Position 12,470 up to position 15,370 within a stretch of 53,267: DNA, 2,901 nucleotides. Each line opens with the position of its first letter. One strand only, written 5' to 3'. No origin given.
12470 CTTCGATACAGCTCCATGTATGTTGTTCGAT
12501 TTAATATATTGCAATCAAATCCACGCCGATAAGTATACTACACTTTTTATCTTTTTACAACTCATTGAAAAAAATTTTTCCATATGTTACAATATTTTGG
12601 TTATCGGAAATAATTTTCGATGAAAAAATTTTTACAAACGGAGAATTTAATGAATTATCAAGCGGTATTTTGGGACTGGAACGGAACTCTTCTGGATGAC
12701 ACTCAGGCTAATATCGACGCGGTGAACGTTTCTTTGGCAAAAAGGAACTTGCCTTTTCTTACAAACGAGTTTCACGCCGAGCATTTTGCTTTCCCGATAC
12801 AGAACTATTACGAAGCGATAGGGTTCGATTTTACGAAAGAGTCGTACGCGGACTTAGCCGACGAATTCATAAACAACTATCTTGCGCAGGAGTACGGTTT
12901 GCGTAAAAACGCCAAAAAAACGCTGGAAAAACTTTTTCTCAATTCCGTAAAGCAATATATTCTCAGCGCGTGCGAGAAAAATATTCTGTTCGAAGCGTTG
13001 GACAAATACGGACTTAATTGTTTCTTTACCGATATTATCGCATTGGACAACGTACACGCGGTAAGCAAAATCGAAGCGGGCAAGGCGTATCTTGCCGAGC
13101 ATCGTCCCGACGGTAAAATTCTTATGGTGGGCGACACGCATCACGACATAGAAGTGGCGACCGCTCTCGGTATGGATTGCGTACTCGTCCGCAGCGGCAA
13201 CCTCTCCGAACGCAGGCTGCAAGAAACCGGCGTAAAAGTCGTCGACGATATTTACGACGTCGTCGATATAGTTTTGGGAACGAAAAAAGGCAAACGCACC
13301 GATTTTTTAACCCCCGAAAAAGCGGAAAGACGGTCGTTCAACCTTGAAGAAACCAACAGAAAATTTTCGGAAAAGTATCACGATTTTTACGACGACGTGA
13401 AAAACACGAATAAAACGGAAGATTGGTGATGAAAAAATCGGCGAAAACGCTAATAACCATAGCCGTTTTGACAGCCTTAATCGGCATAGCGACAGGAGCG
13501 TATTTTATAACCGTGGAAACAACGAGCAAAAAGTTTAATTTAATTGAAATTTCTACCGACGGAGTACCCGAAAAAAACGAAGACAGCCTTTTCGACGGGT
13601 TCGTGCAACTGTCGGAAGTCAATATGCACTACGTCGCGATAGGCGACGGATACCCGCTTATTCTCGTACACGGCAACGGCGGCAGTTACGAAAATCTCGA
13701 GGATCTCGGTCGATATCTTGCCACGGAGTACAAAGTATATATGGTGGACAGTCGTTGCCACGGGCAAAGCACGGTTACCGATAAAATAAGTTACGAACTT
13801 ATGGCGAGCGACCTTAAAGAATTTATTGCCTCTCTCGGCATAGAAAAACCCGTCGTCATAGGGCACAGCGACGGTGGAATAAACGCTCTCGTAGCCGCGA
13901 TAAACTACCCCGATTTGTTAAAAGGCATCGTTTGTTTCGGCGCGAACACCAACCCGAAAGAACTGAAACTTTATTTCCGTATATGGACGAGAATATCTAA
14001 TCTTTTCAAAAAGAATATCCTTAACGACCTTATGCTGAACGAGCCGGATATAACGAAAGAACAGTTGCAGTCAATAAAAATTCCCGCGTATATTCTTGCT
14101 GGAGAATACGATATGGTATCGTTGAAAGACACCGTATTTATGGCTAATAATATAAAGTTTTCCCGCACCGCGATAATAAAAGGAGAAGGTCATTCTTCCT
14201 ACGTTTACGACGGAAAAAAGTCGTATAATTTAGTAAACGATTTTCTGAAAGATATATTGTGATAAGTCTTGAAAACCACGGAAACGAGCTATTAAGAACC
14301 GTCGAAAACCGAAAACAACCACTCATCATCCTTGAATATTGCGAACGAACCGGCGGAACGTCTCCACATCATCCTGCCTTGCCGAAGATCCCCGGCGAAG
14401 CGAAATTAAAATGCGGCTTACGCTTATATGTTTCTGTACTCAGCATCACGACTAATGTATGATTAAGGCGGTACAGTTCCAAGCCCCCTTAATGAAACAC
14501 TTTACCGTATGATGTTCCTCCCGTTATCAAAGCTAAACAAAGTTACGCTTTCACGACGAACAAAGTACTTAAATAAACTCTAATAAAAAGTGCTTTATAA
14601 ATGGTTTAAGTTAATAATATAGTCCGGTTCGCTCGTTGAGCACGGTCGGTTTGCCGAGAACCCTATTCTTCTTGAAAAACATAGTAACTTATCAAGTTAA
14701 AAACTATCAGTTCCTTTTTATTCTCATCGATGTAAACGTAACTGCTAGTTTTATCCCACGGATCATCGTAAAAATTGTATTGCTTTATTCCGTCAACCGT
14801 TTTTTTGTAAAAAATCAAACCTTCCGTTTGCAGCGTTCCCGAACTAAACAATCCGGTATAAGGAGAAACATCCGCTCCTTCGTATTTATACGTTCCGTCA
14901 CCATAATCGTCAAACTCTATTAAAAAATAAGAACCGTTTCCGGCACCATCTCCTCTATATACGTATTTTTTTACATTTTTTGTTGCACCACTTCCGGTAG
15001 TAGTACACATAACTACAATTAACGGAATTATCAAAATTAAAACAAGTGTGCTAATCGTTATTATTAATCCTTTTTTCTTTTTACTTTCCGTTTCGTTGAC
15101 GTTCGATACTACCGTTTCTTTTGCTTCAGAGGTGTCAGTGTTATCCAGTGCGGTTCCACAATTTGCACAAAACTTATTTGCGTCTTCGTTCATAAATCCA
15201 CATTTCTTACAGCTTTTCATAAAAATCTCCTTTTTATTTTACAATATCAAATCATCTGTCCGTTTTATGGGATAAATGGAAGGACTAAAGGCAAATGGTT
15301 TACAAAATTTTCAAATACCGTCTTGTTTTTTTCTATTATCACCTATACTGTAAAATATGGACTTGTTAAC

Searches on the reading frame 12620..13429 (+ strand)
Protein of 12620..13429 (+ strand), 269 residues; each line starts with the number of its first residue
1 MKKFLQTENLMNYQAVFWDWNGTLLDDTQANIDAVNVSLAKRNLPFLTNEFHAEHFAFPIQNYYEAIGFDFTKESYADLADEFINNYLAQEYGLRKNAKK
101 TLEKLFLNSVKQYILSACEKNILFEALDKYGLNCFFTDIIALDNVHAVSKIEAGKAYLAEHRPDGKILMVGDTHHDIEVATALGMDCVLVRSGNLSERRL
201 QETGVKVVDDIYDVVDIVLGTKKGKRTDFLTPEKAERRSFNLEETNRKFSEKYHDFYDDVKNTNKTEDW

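Call 10: search_protein_families(library=pfam, proteins=[window:12620-13429:+])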
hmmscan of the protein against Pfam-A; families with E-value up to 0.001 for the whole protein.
window:12620-13429:+ (269 aa): 4 families
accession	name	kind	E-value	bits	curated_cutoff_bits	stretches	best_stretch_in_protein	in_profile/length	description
PF13419.12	HAD_2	-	1.8e-14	54.7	23.8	1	17-190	2-178/178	Haloacid dehalogenase-like hydrolase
PF13242.12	Hydrolase_like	-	2.3e-10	40.7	22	1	162-213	19-74/75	HAD-hyrolase-like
PF12710.13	HAD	-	1.1e-07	32.9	27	1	16-180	1-188/189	haloacid dehalogenase-like hydrolase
PF00702.32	Hydrolase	-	1.3e-07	32.6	26.4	1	13-184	1-191/191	haloacid dehalogenase-like hydrolase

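Call 15: find_homologous_proteins(query=window:12620-13429:+)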
Query window:12620-13429:+ (269 aa): 205 proteins with E <= 0.001 among 706 candidates; the best 120 are listed.
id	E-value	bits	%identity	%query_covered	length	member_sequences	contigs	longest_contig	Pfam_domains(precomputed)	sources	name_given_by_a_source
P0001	6.2e-162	555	94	96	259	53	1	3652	PF13419.13,PF00702.33,PF13242.13,PF12710.14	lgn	-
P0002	5.5e-143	493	82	96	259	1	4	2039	PF13419.13,PF00702.33,PF13242.13,PF12710.14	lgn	-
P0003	1.0e-129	450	77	96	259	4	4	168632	PF13419.13,PF00702.33,PF13242.13,PF12710.14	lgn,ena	-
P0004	2.1e-127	442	75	96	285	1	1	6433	PF13419.13,PF00702.33,PF13242.13,PF12710.14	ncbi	-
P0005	1.1e-122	427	72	96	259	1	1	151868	PF13419.13,PF00702.33,PF13242.13,PF12710.14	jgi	-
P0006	1.2e-120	420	69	96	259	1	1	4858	PF13419.13,PF00702.33,PF13242.13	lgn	-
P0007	1.3e-101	358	61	97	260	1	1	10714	PF13419.13,PF00702.33,PF13242.13,PF12710.14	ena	-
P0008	1.1e-98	348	61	96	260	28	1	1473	PF13419.13,PF00702.33,PF13242.13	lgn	-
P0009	1.5e-98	348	60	96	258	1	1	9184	PF13419.13,PF00702.33,PF13242.13,PF12710.14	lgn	-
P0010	1.3e-96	341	58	96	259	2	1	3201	PF13419.13,PF00702.33,PF13242.13,PF12710.14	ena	-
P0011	3.3e-96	340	58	96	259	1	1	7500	PF13419.13,PF00702.33,PF13242.13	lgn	-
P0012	1.6e-93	331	60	96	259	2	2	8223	PF13419.13,PF00702.33,PF13242.13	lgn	-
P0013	2.7e-93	330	57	96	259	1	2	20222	PF13419.13,PF00702.33,PF13242.13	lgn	-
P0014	2.0e-92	327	56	96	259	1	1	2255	PF13419.13,PF00702.33,PF13242.13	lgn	-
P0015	3.8e-92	327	58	96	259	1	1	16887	PF13419.13,PF00702.33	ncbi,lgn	-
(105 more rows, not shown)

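Call 16: find_encoding_contigs(protein=P0001, flank=10000, max_places=10)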
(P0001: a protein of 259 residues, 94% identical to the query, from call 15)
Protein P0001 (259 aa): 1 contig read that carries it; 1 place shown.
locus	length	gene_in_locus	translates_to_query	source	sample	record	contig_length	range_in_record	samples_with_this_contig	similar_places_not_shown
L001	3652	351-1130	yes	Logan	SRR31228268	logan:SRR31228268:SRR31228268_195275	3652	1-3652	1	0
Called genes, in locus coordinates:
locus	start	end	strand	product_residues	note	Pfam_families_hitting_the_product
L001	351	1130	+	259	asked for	PF00702:Hydrolase (weak), PF12710:HAD (weak), PF13419:HAD_2, PF13242:Hydrolase_like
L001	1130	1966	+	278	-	PF00561:Abhydrolase_1, PF07819:PGAP1 (faint), PF12146:Hydrolase_4, PF12697:Abhydrolase_6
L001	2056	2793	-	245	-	PF00230:MIP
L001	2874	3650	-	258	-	?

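Call 17: find_encoding_contigs(protein=P0003, flank=10000, max_places=6)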
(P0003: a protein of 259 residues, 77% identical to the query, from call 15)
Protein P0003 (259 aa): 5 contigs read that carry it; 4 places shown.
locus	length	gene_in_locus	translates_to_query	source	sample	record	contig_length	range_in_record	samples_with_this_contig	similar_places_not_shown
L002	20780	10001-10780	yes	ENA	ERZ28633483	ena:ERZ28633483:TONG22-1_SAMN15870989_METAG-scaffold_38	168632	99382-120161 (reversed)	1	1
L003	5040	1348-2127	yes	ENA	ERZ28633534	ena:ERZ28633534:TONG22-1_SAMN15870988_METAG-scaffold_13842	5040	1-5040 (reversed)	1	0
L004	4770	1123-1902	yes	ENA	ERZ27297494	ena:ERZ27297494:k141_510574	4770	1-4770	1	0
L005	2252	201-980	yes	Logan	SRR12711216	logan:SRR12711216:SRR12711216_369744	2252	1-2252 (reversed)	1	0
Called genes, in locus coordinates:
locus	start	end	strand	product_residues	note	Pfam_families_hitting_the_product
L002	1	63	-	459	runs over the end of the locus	PF04055:Radical_SAM, PF13353:Fer4_12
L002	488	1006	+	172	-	PF09551:Spore_II_R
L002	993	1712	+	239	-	PF01471:PG_binding_1, PF07486:Hydrolase_2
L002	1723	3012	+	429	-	PF20769:YPEB_N, PF14620:YPEB_PepSY1-2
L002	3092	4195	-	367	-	PF03601:Cons_hypoth698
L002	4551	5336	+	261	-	PF01261:AP_endonuc_2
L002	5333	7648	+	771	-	PF05729:NACHT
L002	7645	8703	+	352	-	PF02958:EcKL (faint), PF01636:APH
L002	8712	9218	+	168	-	PF01467:CTP_transf_like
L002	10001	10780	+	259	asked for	PF00702:Hydrolase, PF12710:HAD (weak), PF13419:HAD_2, PF13242:Hydrolase_like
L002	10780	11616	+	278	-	PF07819:PGAP1 (faint), PF00561:Abhydrolase_1, PF12146:Hydrolase_4, PF12697:Abhydrolase_6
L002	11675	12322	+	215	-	PF23458:DUF7130 (faint), PF00210:Ferritin (weak), PF02915:Rubrerythrin, PF21349:RUBY_RBDX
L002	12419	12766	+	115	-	PF02661:Fic (weak)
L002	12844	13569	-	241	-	PF23023:Anti-Pycsar_Apyc1 (weak), PF00753:Lactamase_B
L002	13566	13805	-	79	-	PF12637:TSCPD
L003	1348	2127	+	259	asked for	PF00702:Hydrolase, PF12710:HAD (weak), PF13419:HAD_2, PF13242:Hydrolase_like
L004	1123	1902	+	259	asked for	PF00702:Hydrolase, PF12710:HAD (weak), PF13419:HAD_2, PF13242:Hydrolase_like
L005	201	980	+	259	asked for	PF00702:Hydrolase, PF12710:HAD (weak), PF13419:HAD_2, PF13242:Hydrolase_like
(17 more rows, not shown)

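Call 18: find_encoding_contigs(protein=P0005, flank=10000, max_places=4)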
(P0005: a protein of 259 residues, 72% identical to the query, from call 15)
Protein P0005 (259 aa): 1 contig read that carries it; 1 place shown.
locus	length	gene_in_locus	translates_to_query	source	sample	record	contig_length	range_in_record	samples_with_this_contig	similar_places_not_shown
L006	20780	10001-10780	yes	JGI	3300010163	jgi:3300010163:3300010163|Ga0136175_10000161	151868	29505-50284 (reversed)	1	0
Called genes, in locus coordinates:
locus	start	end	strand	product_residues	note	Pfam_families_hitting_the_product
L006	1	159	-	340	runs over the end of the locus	PF03462:PCRF (weak), PF00472:RF-1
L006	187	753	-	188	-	-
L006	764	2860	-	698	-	PF04231:Endonuclease_1, PF02368:Big_2, PF22359:Big-like (faint), PF26182:Ig_NUP210_5th (weak), PF26918:Ig_Eae (weak)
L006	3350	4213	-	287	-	PF02739:5_3_exonuc_N, PF01367:5_3_exonuc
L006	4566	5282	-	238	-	PF01975:SurE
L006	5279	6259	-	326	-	PF01368:DHH, PF02272:DHHA1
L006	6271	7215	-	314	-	PF01368:DHH, PF02272:DHHA1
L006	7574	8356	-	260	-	PF00561:Abhydrolase_1, PF12697:Abhydrolase_6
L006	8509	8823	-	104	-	-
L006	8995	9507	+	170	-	PF06908:YpsA, PF02481:DNA_processg_A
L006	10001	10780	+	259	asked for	PF00702:Hydrolase, PF12710:HAD (weak), PF13419:HAD_2, PF13242:Hydrolase_like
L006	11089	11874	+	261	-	PF02811:PHP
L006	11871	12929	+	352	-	-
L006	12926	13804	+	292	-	PF00294:PfkB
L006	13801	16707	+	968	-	PF22907:Ams1-like_1st (faint), PF01074:Glyco_hydro_38N, PF09261:Alpha-mann_mid, PF07748:Glyco_hydro_38C, PF17677:Glyco_hydro38C2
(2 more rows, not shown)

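Call 27: find_encoding_contigs(protein=P0002, flank=10000, max_places=6)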
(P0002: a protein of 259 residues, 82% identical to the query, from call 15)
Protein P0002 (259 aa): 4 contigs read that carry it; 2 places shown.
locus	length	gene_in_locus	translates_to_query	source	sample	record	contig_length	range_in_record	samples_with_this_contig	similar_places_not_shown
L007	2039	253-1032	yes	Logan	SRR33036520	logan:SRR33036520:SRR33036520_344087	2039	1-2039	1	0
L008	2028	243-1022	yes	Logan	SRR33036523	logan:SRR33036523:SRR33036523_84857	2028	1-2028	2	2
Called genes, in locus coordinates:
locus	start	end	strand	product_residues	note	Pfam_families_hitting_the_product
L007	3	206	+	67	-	?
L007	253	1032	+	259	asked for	PF00702:Hydrolase, PF12710:HAD (weak), PF13419:HAD_2, PF13242:Hydrolase_like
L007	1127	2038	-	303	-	?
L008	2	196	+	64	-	?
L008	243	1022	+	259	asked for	PF00702:Hydrolase, PF12710:HAD (weak), PF13419:HAD_2, PF13242:Hydrolase_like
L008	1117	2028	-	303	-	?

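Call 28: find_encoding_contigs(protein=P0004, flank=10000, max_places=4)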
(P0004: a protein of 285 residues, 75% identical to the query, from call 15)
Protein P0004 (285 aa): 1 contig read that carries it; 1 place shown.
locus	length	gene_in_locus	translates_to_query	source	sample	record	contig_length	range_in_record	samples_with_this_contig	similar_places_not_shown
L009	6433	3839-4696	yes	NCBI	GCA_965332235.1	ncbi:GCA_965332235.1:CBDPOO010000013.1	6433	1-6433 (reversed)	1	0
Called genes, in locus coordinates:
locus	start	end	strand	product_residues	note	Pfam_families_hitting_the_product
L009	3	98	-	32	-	?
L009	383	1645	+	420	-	PF02403:Seryl_tRNA_N, PF00587:tRNA-synt_2b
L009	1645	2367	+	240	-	-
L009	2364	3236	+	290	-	PF07786:HGSNAT_cat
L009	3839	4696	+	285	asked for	PF00702:Hydrolase, PF12710:HAD (weak), PF13419:HAD_2, PF13242:Hydrolase_like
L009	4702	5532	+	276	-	PF00561:Abhydrolase_1, PF12146:Hydrolase_4, PF12697:Abhydrolase_6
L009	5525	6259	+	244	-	PF00561:Abhydrolase_1, PF12146:Hydrolase_4 (weak), PF12697:Abhydrolase_6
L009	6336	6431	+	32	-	?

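Call 63: find_encoding_contigs(protein=window:12650-13429:+, flank=3000, max_places=10)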
Protein window:12650-13429:+ (259 aa): no gene with exactly this product is on record in the collection.
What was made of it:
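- Tried and rejected: Exact look-up of the window's own HAD protein to find other assemblies of the same strain: not on record (call 63).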

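Call 64: list_cluster_members(proteins=[P0001])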
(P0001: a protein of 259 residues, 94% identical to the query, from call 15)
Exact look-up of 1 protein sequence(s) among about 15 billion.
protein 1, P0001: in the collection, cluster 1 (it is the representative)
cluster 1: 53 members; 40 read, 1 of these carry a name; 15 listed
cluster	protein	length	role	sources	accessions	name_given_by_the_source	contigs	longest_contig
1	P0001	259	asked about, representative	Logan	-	-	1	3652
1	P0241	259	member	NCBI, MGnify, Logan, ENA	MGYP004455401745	FL=1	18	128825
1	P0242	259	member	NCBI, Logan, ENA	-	-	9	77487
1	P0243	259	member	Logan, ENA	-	-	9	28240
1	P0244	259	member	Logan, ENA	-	-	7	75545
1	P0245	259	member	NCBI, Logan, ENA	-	-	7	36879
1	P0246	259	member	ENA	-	-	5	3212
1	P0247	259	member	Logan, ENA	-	-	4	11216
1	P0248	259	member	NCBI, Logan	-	-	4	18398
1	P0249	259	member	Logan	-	-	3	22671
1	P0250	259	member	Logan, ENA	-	-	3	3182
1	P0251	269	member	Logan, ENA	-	-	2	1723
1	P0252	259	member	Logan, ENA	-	-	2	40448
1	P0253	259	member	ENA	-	-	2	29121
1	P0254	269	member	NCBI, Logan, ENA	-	-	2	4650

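Call 66: find_encoding_contigs(protein=P0251, flank=3000, max_places=6)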
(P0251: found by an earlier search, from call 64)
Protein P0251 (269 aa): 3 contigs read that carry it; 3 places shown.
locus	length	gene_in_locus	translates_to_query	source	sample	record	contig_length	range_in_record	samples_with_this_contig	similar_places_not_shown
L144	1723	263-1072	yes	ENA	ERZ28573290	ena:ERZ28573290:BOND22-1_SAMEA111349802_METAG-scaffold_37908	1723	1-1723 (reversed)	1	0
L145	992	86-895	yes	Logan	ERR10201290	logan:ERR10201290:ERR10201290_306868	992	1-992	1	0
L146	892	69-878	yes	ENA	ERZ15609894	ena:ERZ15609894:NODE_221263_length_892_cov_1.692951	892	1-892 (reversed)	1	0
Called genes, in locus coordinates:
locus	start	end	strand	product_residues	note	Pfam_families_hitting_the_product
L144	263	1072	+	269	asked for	PF00702:Hydrolase, PF12710:HAD, PF13419:HAD_2, PF13242:Hydrolase_like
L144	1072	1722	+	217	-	?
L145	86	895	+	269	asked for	PF00702:Hydrolase, PF12710:HAD, PF13419:HAD_2, PF13242:Hydrolase_like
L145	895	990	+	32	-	?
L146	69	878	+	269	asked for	PF00702:Hydrolase, PF12710:HAD, PF13419:HAD_2, PF13242:Hydrolase_like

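Call 67: find_encoding_contigs(protein=P0254, flank=3000, max_places=6)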
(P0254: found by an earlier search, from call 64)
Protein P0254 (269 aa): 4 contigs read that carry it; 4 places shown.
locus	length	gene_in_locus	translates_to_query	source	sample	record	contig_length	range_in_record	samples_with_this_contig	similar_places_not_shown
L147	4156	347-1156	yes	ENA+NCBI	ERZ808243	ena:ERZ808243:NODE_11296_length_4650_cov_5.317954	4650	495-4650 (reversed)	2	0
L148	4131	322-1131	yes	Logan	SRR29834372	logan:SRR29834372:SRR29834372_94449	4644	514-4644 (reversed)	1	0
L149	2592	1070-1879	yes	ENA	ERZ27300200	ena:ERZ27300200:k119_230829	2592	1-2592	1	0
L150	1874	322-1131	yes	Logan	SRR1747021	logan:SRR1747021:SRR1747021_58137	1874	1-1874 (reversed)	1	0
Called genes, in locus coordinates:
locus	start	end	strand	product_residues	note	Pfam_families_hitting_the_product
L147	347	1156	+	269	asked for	PF00702:Hydrolase, PF12710:HAD (weak), PF13419:HAD_2, PF13242:Hydrolase_like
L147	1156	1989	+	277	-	PF00561:Abhydrolase_1, PF07819:PGAP1 (faint), PF12146:Hydrolase_4, PF12697:Abhydrolase_6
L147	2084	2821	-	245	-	PF00230:MIP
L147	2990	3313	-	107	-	PF14018:DUF4234 (faint), PF05987:DUF898, PF20403:DUF6693 (faint)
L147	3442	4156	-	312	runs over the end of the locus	PF00485:PRK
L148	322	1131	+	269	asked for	PF00702:Hydrolase, PF12710:HAD (weak), PF13419:HAD_2, PF13242:Hydrolase_like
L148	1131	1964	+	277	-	PF00561:Abhydrolase_1, PF07819:PGAP1 (faint), PF12146:Hydrolase_4, PF12697:Abhydrolase_6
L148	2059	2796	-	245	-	PF00230:MIP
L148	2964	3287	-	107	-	PF14018:DUF4234 (faint), PF05987:DUF898, PF20403:DUF6693 (faint)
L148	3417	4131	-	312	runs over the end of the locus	PF00485:PRK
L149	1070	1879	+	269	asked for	PF00702:Hydrolase, PF12710:HAD (weak), PF13419:HAD_2, PF13242:Hydrolase_like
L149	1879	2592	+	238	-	?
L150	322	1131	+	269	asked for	PF00702:Hydrolase, PF12710:HAD (weak), PF13419:HAD_2, PF13242:Hydrolase_like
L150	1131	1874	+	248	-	?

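Call 69: find_encoding_contigs(protein=P0247, flank=2500, max_places=10)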
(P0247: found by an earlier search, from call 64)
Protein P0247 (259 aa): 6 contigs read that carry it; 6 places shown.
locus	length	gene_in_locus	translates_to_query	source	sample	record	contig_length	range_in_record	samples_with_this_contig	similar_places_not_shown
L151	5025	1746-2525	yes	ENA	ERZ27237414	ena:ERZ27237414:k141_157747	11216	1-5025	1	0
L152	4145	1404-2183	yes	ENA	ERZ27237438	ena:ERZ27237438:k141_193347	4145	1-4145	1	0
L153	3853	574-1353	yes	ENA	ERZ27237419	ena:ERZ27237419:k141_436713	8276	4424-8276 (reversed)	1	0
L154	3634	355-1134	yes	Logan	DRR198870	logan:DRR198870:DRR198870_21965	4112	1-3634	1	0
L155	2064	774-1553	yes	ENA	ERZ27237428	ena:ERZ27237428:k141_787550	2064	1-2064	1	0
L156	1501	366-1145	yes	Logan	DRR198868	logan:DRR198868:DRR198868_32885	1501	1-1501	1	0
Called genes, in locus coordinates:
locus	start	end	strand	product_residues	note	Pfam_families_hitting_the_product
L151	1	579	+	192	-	?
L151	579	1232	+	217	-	PF00881:Nitroreductase (faint), PF14512:TM1586_NiRdase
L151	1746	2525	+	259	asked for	PF00702:Hydrolase, PF12710:HAD (weak), PF13419:HAD_2, PF13242:Hydrolase_like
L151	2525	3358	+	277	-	PF00561:Abhydrolase_1, PF07819:PGAP1 (faint), PF12146:Hydrolase_4, PF12697:Abhydrolase_6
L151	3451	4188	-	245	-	PF00230:MIP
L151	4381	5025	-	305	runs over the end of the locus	PF00485:PRK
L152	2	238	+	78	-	?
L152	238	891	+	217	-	PF00881:Nitroreductase (faint), PF14512:TM1586_NiRdase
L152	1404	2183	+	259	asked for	PF00702:Hydrolase, PF12710:HAD (weak), PF13419:HAD_2, PF13242:Hydrolase_like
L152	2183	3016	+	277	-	PF00561:Abhydrolase_1, PF12146:Hydrolase_4, PF12697:Abhydrolase_6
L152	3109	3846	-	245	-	PF00230:MIP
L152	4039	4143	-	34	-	?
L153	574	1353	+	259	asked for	PF00702:Hydrolase, PF12710:HAD (weak), PF13419:HAD_2, PF13242:Hydrolase_like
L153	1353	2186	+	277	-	PF00561:Abhydrolase_1, PF07819:PGAP1 (faint), PF12146:Hydrolase_4, PF12697:Abhydrolase_6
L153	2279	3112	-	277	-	PF00230:MIP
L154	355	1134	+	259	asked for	PF00702:Hydrolase, PF12710:HAD (weak), PF13419:HAD_2, PF13242:Hydrolase_like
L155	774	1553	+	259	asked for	PF00702:Hydrolase, PF12710:HAD (weak), PF13419:HAD_2, PF13242:Hydrolase_like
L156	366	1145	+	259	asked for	PF00702:Hydrolase, PF12710:HAD (weak), PF13419:HAD_2, PF13242:Hydrolase_like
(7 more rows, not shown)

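Call 70: find_encoding_contigs(protein=P0241, flank=2500, max_places=10)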
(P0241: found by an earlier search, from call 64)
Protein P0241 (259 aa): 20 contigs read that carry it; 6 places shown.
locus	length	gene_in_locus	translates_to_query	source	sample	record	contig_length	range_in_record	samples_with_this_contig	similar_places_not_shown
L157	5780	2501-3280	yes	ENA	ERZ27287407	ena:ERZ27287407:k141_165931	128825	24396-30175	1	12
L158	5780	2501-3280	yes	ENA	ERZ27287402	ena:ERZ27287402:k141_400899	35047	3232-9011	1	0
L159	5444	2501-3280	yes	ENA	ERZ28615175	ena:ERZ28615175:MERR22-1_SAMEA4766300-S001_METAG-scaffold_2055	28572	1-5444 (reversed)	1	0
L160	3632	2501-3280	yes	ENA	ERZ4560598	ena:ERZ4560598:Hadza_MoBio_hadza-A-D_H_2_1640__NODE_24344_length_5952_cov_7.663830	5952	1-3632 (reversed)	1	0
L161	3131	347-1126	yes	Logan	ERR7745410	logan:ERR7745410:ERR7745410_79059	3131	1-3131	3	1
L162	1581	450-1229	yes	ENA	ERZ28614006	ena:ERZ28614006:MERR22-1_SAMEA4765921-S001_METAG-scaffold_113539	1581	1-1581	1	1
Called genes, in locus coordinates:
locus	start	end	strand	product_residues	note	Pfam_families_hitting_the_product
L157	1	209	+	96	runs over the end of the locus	-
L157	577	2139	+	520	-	PF00239:Resolvase, PF07508:Recombinase, PF13408:Zn_ribbon_recom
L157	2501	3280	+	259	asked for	PF00702:Hydrolase (weak), PF12710:HAD (weak), PF13419:HAD_2, PF13242:Hydrolase_like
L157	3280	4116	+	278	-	PF00561:Abhydrolase_1, PF07819:PGAP1 (faint), PF12146:Hydrolase_4, PF12697:Abhydrolase_6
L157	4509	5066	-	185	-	PF13240:Zn_Ribbon_1 (faint)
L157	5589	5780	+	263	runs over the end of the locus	-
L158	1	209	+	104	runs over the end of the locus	-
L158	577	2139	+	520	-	PF00239:Resolvase, PF07508:Recombinase, PF13408:Zn_ribbon_recom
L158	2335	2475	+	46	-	-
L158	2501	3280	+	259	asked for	PF00702:Hydrolase (weak), PF12710:HAD (weak), PF13419:HAD_2, PF13242:Hydrolase_like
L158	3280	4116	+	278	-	PF00561:Abhydrolase_1, PF07819:PGAP1 (faint), PF12146:Hydrolase_4, PF12697:Abhydrolase_6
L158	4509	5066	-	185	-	PF13240:Zn_Ribbon_1 (faint)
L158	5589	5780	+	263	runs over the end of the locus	-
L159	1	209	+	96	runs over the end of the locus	-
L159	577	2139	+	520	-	PF00239:Resolvase, PF07508:Recombinase, PF13408:Zn_ribbon_recom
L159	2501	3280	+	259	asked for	PF00702:Hydrolase (weak), PF12710:HAD (weak), PF13419:HAD_2, PF13242:Hydrolase_like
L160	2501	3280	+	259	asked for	PF00702:Hydrolase (weak), PF12710:HAD (weak), PF13419:HAD_2, PF13242:Hydrolase_like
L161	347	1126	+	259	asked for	PF00702:Hydrolase (weak), PF12710:HAD (weak), PF13419:HAD_2, PF13242:Hydrolase_like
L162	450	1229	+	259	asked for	PF00702:Hydrolase (weak), PF12710:HAD (weak), PF13419:HAD_2, PF13242:Hydrolase_like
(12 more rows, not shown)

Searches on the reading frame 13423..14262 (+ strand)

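Call 10: search_protein_families(library=pfam, proteins=[window:13423-14262:+])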
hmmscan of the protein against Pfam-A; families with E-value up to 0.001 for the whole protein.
window:13423-14262:+ (279 aa): 5 families
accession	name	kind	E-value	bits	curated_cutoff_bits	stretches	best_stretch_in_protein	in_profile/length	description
PF00561.26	Abhydrolase_1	-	1.6e-20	74.2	25.8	1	77-181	1-109/245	alpha/beta hydrolase fold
PF12146.15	Hydrolase_4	-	4.4e-15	56.1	27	1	79-198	7-136/239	Serine aminopeptidase, S33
PF12697.13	Abhydrolase_6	-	5.2e-11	44.1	26.3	1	79-171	1-90/217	Alpha/beta hydrolase family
PF07819.20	PGAP1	-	2.6e-06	27.8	24.3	0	75-174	3-127/233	PGAP1-like alpha/beta domain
PF00756.26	Esterase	-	0.00033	20.9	22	1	127-179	98-153/251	Putative esterase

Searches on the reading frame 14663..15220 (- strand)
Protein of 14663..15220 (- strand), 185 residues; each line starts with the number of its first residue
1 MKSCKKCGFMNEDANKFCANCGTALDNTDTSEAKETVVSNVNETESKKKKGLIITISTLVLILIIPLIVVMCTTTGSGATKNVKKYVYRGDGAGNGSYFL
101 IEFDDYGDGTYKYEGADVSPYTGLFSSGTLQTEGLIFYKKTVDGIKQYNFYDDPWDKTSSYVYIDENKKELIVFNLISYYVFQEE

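Call 103: search_protein_families(library=pfam, proteins=[window:14663-15220:-])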
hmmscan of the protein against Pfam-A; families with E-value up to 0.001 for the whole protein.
window:14663-15220:- (185 aa): 3 families
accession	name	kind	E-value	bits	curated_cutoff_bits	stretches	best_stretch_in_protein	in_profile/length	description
PF13240.11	Zn_Ribbon_1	-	1.9e-05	24.7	25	1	4-25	2-23/23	zinc-ribbon domain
PF12773.13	DZR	-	6e-05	23.6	27.3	1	4-26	1-23/45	Double zinc ribbon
PF13248.11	Zn_ribbon_3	-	0.00081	19.2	27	0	1-23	2-24/26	zinc-ribbon domain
